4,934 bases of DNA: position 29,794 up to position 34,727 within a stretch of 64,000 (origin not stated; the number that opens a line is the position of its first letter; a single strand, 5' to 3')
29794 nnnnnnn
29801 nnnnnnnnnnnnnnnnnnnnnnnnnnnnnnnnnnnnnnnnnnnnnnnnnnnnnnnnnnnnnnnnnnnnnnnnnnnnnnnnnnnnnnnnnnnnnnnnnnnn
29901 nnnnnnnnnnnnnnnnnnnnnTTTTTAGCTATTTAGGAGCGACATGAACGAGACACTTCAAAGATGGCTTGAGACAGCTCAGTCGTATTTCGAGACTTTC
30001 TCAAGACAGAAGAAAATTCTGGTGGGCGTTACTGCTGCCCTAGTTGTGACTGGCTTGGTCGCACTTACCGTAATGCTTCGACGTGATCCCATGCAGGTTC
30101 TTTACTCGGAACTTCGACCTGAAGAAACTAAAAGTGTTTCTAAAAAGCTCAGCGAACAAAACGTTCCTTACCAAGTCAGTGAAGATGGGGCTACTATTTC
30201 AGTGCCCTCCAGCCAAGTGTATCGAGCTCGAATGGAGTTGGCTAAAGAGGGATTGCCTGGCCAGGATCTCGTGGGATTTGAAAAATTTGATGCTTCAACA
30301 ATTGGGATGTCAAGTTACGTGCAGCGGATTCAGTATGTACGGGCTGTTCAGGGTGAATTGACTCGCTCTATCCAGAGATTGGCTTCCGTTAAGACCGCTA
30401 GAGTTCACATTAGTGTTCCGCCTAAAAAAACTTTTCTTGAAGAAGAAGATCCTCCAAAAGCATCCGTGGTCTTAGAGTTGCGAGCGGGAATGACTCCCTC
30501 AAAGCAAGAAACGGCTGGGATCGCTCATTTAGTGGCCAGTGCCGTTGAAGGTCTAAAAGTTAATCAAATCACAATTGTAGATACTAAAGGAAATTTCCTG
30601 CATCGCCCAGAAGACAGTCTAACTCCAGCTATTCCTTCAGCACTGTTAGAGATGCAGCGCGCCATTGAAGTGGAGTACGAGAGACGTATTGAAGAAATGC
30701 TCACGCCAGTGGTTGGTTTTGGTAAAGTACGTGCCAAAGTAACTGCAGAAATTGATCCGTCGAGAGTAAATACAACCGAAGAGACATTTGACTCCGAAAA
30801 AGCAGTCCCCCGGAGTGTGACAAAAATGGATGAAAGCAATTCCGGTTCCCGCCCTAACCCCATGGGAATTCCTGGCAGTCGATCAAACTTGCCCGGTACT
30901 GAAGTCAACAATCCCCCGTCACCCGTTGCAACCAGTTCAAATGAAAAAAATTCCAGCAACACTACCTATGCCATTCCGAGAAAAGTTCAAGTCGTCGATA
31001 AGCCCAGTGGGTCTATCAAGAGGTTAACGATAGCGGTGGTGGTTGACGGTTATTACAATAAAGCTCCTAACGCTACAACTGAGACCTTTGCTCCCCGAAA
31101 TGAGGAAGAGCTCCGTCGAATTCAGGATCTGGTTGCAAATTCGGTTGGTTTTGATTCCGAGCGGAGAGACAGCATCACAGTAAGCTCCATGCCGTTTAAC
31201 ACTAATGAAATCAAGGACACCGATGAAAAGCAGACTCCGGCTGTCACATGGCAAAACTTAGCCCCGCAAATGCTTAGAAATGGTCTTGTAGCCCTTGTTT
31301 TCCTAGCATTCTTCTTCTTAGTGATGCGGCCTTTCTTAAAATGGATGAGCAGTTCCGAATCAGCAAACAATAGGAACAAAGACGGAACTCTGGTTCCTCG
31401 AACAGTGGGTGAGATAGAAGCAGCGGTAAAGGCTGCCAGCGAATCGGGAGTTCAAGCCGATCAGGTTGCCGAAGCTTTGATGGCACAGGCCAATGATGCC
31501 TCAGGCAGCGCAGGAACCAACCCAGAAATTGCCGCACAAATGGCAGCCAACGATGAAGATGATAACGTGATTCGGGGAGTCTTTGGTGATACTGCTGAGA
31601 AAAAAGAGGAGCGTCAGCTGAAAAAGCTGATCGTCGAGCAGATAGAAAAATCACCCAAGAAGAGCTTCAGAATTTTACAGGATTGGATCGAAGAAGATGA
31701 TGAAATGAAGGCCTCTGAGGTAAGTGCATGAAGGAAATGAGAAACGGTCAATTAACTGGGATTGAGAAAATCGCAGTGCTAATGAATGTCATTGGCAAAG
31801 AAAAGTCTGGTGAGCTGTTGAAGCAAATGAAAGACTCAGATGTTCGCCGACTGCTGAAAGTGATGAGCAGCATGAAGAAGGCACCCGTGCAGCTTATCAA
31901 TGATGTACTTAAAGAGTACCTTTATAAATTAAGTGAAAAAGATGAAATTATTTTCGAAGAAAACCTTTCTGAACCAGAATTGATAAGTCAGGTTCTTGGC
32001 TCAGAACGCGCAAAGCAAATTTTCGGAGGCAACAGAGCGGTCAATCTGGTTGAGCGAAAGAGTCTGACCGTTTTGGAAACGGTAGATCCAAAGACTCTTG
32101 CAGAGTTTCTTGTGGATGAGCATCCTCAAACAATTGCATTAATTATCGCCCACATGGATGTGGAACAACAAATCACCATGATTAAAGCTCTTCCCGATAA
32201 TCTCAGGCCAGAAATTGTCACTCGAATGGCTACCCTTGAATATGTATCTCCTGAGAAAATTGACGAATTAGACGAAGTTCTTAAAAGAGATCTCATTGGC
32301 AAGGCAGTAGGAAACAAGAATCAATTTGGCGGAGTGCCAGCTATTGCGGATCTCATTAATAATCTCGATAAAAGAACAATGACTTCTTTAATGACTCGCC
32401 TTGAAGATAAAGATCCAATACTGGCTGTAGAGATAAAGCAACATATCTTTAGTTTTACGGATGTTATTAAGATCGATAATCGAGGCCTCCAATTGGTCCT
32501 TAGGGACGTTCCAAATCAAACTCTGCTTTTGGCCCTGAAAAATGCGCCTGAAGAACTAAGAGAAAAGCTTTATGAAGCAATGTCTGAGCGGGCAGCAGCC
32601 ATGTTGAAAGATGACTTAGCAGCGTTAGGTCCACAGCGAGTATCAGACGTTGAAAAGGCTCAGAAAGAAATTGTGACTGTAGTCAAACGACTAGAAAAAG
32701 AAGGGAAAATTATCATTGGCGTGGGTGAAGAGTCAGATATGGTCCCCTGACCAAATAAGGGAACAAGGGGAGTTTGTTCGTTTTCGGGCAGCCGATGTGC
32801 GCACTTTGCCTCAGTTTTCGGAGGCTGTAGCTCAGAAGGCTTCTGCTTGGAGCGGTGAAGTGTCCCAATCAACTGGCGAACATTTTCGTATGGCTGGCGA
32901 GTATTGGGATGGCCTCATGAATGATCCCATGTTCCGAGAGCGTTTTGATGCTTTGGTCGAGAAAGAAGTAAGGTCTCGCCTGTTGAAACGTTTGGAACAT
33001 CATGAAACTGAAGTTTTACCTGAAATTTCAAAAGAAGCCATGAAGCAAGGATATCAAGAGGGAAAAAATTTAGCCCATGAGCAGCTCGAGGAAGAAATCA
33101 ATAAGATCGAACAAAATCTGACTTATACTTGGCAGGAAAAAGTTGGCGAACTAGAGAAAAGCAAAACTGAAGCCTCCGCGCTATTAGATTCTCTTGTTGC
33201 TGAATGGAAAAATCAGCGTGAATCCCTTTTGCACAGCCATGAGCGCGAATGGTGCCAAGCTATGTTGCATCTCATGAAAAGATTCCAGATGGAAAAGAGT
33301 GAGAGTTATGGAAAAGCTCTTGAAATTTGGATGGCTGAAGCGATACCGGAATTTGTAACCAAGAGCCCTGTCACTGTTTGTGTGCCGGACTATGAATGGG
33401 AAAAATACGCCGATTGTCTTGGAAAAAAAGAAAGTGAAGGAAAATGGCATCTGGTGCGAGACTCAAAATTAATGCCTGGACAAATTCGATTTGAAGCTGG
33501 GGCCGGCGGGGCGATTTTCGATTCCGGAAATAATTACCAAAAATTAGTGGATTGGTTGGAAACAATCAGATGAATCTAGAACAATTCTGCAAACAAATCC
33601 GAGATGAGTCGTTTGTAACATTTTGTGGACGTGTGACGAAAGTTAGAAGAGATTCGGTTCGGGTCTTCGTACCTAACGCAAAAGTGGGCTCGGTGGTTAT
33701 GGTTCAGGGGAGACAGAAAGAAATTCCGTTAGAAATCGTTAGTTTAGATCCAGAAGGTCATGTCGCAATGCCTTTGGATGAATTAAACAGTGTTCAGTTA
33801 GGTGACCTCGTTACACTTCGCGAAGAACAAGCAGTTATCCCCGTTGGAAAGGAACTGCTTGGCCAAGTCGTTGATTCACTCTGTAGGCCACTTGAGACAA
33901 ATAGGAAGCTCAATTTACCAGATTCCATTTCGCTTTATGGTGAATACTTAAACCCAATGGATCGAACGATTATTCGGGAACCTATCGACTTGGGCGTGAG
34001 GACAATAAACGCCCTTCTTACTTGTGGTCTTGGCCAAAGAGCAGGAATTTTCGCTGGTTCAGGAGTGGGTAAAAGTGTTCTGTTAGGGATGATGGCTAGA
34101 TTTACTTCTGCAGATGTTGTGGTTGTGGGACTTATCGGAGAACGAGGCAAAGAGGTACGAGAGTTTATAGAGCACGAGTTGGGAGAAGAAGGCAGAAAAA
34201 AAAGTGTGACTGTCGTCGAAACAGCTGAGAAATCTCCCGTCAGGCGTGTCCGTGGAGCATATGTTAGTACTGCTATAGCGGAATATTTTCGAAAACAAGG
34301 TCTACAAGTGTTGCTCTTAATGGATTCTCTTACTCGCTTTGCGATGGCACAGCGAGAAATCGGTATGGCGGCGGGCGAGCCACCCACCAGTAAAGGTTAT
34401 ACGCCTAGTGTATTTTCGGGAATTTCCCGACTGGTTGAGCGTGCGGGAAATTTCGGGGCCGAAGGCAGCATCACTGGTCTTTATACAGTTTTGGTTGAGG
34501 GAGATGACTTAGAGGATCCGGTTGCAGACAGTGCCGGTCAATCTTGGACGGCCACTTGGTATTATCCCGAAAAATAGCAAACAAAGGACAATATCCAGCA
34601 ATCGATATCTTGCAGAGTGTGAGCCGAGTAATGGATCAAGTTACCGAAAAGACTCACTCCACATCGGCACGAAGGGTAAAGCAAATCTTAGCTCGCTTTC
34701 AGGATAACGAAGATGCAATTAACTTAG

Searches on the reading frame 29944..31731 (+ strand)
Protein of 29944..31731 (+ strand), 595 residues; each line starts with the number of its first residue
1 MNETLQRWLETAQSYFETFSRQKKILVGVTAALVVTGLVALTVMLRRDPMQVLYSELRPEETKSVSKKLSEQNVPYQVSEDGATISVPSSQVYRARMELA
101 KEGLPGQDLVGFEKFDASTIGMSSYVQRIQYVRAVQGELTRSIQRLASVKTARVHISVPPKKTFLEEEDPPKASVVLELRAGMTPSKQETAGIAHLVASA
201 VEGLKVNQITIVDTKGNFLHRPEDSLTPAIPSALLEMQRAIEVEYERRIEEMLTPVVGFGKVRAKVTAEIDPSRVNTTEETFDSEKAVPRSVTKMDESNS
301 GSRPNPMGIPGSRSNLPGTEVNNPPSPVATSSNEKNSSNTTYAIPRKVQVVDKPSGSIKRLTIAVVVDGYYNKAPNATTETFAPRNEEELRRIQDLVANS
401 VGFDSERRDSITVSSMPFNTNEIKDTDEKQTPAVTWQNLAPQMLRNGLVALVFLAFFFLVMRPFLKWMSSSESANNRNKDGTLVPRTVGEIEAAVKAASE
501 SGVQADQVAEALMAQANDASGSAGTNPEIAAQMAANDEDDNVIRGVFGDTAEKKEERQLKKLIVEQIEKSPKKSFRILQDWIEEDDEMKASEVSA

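Call 34: search_protein_families(library=ncbifam, proteins=[window:29944-31731:+], max_evalue=0.00001)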
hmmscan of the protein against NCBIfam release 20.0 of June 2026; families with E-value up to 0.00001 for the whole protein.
window:29944-31731:+ (595 aa): 2 families
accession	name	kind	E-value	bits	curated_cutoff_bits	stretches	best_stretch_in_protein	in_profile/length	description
TIGR00206.1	fliF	equivalog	7.8e-94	315.6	129.75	1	1-477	1-494/555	flagellar basal-body MS-ring/collar protein FliF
TIGR02544.1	III_secr_YscJ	equivalog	1.9e-19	70.1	161.95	1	39-214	8-186/193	type III secretion system inner membrane ring lipoprotein SctJ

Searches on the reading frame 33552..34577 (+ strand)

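Call 34: search_protein_families(library=ncbifam, proteins=[window:33552-34577:+], max_evalue=0.00001)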
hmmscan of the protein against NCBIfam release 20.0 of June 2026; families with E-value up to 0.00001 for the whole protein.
window:33552-34577:+ (341 aa): 35 families (the best 25 are shown)
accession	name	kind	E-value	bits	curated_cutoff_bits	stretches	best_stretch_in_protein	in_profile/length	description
TIGR03496.1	FliI_clade1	equivalog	2.5e-123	412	619.1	1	26-328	1-305/414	flagellar protein export ATPase FliI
TIGR01026.1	fliI_yscN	subfamily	1.8e-122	409.3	379.5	1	6-328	5-329/440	FliI/YscN family ATPase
TIGR03497.1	FliI_clade2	equivalog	6.3e-119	397.6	629.8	1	26-328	1-303/413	flagellar protein export ATPase FliI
TIGR03498.1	FliI_clade3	equivalog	8.8e-111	370.5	587.45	1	26-327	1-307/418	flagellar protein export ATPase FliI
TIGR02546.1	III_secr_ATP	equivalog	3.1e-110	368.8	604.75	1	22-327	3-311/423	type III secretion system ATPase SctN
NF005391.0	PRK06936.1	equivalog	2.2e-105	353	657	1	11-327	10-327/439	type III secretion system ATPase SctN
NF006290.1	PRK08472.1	equivalog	2.4e-97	326.5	644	1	7-328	1-323/433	flagellar protein export ATPase FliI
NF005295.0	PRK06820.1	equivalog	1.5e-96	324.1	690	1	11-327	16-328/440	EscN/YscN/HrcN family type III secretion system ATPase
NF006575.0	PRK09099.1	subfamily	1.9e-93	313.7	706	1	11-326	13-329/443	type III secretion system ATPase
NF005535.1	PRK07196.1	equivalog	6.4e-89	298.9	715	1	19-328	14-324/434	flagellar protein export ATPase FliI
NF005765.0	PRK07594.1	equivalog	8.5e-78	262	715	1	25-327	22-320/433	EscN/YscN/HrcN family type III secretion system ATPase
NF006012.0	PRK08149.1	equivalog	2.9e-68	230.8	594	1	92-327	81-319/431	type III secretion system ATPase SctN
NF004578.0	PRK05922.1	equivalog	9.6e-54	182.8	604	1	15-315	10-310/434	type III secretion system ATPase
NF040574.1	T3SS_ATP_VscN2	exception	1.4e-44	152.7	750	1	33-326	13-306/420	type III secretion system ATPase VscN2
NF009884.0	PRK13343.1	equivalog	2.2e-36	125.6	554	1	13-318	18-326/507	F0F1 ATP synthase subunit alpha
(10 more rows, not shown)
